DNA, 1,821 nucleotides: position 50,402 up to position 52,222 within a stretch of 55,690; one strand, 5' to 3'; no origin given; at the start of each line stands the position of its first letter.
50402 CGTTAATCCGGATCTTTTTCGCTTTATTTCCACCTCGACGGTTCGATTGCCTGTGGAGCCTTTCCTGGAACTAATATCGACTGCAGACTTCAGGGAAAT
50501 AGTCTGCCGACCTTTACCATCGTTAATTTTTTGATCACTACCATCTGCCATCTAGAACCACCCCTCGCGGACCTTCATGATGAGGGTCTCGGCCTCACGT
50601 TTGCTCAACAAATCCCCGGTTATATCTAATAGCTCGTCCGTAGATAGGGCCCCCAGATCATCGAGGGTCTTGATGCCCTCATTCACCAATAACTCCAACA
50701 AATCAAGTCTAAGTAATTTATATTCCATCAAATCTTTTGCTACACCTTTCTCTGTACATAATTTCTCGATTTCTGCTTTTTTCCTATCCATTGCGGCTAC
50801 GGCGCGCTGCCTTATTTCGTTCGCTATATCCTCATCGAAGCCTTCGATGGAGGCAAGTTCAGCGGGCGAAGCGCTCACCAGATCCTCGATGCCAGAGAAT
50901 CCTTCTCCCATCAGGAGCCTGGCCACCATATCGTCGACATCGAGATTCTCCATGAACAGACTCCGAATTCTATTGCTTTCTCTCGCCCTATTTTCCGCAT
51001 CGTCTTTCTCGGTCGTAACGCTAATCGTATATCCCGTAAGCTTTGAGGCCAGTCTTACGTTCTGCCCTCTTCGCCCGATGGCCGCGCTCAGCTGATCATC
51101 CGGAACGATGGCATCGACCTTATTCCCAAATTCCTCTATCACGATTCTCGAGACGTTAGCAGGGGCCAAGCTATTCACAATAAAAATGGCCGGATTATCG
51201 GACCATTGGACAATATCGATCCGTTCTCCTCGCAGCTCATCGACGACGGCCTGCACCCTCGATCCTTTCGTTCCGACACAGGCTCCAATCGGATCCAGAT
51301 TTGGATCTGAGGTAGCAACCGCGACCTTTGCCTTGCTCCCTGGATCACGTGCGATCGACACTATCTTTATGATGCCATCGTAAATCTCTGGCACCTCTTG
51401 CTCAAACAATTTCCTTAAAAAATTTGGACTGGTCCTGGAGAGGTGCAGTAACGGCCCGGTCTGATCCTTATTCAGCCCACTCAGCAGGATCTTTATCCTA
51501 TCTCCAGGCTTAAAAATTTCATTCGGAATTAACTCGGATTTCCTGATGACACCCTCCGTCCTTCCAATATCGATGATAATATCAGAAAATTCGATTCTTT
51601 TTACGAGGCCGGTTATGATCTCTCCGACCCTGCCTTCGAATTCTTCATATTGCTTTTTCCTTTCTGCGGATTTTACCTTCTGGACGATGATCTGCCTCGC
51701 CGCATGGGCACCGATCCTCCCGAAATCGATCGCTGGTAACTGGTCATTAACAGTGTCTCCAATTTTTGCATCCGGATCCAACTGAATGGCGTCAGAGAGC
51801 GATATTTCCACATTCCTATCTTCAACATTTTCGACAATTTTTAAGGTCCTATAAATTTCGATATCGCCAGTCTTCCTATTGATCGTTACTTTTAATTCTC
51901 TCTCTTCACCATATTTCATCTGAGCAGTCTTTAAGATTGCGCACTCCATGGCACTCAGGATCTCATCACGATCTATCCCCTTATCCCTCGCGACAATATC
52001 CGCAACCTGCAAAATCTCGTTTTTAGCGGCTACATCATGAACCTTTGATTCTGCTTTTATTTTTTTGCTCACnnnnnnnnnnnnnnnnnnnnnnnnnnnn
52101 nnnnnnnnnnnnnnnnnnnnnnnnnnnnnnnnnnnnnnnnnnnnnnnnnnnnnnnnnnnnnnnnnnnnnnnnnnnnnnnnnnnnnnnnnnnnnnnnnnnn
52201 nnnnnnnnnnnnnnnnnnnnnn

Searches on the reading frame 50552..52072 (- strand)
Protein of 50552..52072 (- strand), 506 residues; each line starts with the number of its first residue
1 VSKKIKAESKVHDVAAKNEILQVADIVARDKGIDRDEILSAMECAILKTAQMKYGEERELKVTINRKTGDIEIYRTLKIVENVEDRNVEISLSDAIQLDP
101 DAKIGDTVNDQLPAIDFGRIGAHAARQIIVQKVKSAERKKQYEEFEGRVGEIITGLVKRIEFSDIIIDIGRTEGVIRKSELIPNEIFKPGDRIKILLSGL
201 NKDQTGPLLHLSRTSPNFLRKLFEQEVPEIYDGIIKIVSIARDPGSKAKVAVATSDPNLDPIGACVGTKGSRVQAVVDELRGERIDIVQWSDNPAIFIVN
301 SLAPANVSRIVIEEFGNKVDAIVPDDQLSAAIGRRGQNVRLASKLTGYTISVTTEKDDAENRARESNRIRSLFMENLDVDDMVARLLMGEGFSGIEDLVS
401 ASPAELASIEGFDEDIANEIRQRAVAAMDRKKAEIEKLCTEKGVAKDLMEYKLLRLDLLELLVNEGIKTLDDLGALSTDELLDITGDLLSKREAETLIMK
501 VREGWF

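Call 25: search_protein_families(library=pfam, proteins=[window:50552-52072:-], max_evalue=0.001)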
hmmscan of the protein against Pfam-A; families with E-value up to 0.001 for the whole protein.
window:50552-52072:- (506 aa): 8 families
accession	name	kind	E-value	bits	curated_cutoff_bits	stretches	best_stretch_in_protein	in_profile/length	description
PF08529.16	NusA_N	-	1.7e-35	122.2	23.8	1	19-139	1-119/119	NusA N-terminal domain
PF13184.12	KH_5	-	3.3e-29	101.2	27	1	244-312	1-69/69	NusA-like KH domain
PF14520.12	HHH_5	-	2.6e-08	34.6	27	0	384-422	15-53/57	Helix-hairpin-helix domain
PF00575.29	S1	-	7.6e-06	26.7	22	1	148-206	3-68/74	S1 RNA binding domain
PF23095.1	KH_NusA_C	-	6.3e-05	23.4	34.2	1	326-352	8-34/59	Transcription termination/antitermination protein NusA, KH domain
PF07650.23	KH_2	-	0.00034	20.8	22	0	298-350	6-58/78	KH domain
PF00013.35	KH_1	-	0.00047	20.3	21.5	0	322-358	5-41/66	KH domain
PF03118.21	RNA_pol_A_CTD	-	0.00067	19.8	23.8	0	388-422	29-63/67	Bacterial RNA polymerase, alpha chain C terminal domain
